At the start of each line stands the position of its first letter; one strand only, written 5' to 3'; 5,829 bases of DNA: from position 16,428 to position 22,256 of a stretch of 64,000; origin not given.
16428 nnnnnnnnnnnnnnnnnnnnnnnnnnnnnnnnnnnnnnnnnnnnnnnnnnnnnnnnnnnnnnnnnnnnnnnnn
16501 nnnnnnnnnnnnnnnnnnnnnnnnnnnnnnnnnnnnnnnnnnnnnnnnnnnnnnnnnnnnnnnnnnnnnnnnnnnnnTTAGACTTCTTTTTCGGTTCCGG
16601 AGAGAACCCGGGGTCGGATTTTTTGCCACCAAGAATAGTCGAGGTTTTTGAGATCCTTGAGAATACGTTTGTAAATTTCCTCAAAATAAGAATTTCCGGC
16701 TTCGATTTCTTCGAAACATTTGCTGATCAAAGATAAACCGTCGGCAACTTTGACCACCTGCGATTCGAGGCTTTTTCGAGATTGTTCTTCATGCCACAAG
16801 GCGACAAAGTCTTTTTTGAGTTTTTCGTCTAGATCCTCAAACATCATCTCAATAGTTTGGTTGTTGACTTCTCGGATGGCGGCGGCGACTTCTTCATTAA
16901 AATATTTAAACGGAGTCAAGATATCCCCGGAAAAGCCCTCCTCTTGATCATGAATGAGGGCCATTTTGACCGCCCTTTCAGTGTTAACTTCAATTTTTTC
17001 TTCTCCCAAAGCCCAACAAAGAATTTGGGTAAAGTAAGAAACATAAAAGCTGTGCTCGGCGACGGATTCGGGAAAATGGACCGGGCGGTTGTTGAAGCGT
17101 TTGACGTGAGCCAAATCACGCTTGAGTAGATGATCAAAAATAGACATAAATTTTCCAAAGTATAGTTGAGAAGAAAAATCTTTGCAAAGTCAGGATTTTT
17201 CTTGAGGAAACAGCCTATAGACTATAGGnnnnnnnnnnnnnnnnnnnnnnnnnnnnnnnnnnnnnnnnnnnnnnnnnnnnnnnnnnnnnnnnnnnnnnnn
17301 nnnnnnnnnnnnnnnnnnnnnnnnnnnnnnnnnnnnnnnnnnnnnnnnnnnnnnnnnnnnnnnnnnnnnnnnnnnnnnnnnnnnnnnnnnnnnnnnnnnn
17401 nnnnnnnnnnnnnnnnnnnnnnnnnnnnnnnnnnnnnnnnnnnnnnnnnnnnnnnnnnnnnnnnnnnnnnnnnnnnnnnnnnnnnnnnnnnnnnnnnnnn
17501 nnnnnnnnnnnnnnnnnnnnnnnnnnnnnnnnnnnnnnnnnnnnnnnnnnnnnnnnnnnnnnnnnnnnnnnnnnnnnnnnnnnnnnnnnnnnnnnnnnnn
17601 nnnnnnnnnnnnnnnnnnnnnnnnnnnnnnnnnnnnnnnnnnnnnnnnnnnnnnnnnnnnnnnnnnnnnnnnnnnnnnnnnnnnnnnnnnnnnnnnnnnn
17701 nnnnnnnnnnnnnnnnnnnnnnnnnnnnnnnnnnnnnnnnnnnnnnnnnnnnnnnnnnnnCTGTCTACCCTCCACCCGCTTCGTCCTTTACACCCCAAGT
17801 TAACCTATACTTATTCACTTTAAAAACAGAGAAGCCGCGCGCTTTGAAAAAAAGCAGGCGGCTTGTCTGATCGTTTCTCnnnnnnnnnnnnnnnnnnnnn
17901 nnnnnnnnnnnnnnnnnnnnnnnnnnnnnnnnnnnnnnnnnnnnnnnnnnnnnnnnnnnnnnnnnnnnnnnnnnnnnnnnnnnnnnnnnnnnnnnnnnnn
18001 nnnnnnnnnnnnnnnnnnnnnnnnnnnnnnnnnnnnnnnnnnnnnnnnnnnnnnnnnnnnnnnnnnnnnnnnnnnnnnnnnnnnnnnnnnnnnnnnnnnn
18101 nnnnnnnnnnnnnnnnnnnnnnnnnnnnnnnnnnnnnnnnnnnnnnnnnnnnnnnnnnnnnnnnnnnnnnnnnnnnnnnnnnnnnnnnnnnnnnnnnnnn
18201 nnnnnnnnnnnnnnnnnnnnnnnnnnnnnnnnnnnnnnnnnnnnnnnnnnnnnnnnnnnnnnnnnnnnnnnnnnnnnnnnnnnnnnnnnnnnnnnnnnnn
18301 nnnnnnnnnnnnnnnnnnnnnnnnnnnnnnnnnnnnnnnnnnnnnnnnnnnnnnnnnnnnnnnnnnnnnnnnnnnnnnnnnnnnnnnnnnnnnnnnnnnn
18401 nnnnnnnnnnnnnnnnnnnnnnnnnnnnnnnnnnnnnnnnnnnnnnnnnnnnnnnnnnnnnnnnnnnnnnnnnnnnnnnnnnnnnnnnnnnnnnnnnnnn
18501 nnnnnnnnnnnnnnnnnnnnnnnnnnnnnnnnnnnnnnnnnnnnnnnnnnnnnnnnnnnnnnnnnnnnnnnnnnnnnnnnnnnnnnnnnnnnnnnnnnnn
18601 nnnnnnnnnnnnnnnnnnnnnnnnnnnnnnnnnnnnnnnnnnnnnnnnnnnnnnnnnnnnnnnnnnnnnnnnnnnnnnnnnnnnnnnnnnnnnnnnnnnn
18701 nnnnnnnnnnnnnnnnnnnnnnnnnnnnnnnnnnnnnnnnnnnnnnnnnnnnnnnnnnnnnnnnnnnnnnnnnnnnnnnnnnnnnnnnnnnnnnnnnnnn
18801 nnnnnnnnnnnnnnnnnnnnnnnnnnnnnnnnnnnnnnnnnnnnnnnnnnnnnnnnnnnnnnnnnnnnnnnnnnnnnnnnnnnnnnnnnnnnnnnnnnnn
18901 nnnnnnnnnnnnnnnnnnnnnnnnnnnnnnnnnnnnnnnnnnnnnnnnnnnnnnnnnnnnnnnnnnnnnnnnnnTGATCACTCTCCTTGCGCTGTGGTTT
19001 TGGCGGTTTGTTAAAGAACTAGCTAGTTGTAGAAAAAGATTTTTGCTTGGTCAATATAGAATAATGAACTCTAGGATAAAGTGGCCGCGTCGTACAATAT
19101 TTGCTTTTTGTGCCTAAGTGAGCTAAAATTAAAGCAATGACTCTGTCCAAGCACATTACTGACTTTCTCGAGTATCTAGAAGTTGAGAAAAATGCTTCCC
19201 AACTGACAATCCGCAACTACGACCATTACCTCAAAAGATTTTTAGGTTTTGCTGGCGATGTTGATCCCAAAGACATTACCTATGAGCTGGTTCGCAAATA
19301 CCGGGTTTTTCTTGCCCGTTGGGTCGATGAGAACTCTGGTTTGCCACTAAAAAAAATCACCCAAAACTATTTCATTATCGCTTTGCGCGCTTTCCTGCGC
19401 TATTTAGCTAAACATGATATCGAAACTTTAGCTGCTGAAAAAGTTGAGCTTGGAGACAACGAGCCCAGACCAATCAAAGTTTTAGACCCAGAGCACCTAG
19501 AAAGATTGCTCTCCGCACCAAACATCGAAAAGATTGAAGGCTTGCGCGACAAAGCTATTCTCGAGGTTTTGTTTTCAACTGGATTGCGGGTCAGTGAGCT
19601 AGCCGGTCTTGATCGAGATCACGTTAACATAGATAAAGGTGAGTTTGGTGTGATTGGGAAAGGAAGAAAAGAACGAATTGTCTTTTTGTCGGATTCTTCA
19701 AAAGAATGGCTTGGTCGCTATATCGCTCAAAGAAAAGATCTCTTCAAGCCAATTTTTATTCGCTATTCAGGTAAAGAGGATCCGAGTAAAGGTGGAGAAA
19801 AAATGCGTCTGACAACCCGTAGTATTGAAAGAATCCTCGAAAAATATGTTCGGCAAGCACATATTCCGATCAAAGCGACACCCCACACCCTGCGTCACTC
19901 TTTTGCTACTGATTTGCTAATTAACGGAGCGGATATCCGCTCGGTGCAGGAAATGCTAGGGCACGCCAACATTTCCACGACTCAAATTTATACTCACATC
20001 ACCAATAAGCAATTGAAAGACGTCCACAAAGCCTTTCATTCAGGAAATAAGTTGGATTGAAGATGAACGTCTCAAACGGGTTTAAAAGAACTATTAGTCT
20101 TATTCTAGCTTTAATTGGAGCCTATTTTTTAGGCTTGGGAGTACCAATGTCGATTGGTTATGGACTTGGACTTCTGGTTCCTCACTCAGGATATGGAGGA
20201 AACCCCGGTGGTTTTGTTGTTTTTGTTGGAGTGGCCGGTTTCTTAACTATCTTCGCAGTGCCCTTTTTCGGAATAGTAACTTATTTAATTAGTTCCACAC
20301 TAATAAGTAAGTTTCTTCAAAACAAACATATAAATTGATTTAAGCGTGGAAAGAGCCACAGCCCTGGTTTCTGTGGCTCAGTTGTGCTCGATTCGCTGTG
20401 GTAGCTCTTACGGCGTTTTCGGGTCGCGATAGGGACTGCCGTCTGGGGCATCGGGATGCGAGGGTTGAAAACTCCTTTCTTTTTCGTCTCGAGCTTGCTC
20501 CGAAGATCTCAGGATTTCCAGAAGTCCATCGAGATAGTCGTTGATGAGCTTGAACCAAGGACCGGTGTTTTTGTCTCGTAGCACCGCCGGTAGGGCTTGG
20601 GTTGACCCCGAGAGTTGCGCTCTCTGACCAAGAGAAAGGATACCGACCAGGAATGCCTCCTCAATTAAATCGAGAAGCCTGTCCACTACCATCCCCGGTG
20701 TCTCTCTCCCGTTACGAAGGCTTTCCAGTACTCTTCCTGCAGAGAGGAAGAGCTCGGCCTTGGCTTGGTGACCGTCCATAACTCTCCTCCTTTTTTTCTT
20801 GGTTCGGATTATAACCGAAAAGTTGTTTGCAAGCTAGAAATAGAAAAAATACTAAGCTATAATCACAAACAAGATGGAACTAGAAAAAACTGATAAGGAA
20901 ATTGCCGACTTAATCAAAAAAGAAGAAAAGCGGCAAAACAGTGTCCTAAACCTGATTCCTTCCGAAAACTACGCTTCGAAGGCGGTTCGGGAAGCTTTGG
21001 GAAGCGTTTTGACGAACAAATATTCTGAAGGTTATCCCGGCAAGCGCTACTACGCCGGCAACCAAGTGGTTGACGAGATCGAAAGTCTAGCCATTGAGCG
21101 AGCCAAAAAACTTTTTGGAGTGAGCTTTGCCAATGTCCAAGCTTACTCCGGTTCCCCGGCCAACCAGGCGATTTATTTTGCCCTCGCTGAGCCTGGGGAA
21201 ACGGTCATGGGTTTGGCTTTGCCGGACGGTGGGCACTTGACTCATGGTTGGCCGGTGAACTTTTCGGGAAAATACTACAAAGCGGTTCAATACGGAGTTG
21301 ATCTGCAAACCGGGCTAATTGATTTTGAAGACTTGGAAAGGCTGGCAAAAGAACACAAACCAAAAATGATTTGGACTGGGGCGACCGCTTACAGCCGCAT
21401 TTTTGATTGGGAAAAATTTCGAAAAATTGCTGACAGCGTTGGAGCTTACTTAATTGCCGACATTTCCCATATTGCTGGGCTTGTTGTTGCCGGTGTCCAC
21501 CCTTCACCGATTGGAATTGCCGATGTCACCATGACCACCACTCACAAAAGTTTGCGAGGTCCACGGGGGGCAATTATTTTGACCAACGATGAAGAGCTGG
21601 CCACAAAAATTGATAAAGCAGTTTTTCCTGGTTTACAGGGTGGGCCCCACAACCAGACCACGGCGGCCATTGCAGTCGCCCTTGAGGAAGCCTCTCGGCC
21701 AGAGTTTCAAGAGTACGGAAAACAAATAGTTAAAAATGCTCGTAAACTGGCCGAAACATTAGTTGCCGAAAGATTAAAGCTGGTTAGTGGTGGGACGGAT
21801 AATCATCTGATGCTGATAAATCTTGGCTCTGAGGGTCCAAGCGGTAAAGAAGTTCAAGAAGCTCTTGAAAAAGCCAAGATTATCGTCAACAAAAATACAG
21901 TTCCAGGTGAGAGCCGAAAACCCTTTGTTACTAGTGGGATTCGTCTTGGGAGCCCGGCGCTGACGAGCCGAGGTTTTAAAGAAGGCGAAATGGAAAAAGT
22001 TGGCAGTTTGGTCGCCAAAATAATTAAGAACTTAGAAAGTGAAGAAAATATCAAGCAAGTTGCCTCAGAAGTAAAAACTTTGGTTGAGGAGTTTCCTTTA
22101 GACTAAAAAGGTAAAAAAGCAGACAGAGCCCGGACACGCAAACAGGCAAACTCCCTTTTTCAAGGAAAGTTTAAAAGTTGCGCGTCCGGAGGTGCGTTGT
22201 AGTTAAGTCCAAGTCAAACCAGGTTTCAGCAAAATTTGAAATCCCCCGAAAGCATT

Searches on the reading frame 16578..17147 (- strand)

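Call 56: search_protein_families(library=pfam, proteins=[window:16578-17147:-], max_evalue=0.001)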
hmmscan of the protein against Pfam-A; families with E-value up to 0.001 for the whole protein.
window:16578-17147:- (189 aa): 3 families
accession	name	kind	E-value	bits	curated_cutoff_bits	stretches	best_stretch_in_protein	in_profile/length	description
PF12917.13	YfbR-like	-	2.6e-37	128.7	25.9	1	10-171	7-168/182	5'-deoxynucleotidase YfbR-like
PF13023.12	HD_3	-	4.3e-20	72.7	22.5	1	12-159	4-145/165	HD domain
PF01966.28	HD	-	2.4e-08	34.7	22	1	29-139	1-114/116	HD domain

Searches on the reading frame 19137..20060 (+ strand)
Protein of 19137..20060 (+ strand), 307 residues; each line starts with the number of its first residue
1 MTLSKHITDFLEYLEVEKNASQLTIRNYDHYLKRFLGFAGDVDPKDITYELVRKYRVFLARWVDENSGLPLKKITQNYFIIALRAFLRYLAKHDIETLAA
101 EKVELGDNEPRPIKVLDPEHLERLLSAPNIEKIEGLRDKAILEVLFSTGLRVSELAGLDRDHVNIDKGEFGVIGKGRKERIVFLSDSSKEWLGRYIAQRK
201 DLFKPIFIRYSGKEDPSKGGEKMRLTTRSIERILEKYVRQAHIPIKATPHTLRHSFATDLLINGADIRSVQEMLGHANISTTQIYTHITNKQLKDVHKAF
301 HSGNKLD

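Call 56: search_protein_families(library=pfam, proteins=[window:19137-20060:+], max_evalue=0.001)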
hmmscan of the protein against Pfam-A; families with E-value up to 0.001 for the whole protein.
window:19137-20060:+ (307 aa): 4 families
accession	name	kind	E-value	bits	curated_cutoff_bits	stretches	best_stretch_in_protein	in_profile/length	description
PF00589.27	Phage_integrase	-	4.1e-42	144.3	27.1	1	114-290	1-170/172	Phage integrase family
PF02899.23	Phage_int_SAM_1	-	1.8e-12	47.8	22.3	1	7-92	1-81/83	Phage integrase, N-terminal SAM-like domain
PF13102.12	Phage_int_SAM_5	-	8.5e-08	32.9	22.3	1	14-94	10-86/98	Phage integrase SAM-like domain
PF13495.12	Phage_int_SAM_4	-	1.3e-05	25.9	27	1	9-95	4-83/85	Phage integrase, N-terminal SAM-like domain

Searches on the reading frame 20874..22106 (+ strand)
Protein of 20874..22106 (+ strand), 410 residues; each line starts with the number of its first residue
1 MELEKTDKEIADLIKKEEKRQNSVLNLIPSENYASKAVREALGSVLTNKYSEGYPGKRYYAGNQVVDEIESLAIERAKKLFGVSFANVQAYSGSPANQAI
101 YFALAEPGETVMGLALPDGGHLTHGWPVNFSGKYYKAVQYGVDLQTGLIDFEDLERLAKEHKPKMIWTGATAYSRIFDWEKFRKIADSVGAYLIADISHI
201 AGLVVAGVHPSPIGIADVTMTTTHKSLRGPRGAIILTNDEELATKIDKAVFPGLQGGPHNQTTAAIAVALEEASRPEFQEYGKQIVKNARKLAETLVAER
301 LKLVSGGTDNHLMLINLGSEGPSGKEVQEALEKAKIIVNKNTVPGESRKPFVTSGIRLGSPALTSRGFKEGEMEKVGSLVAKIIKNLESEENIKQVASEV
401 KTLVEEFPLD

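Call 56: search_protein_families(library=pfam, proteins=[window:20874-22106:+], max_evalue=0.001)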
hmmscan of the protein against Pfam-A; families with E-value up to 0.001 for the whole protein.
window:20874-22106:+ (410 aa): 3 families
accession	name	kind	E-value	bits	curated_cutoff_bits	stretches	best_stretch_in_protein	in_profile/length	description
PF00464.25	SHMT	-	3e-163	543.5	27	1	3-379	1-398/399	Serine hydroxymethyltransferase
PF00155.27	Aminotran_1_2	-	9.3e-07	28.8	19.7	1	86-360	67-346/361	Aminotransferase class I and II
PF01041.23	DegT_DnrJ_EryC1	-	1.9e-05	24.5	19.8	1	135-261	86-210/360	DegT/DnrJ/EryC1/StrS aminotransferase family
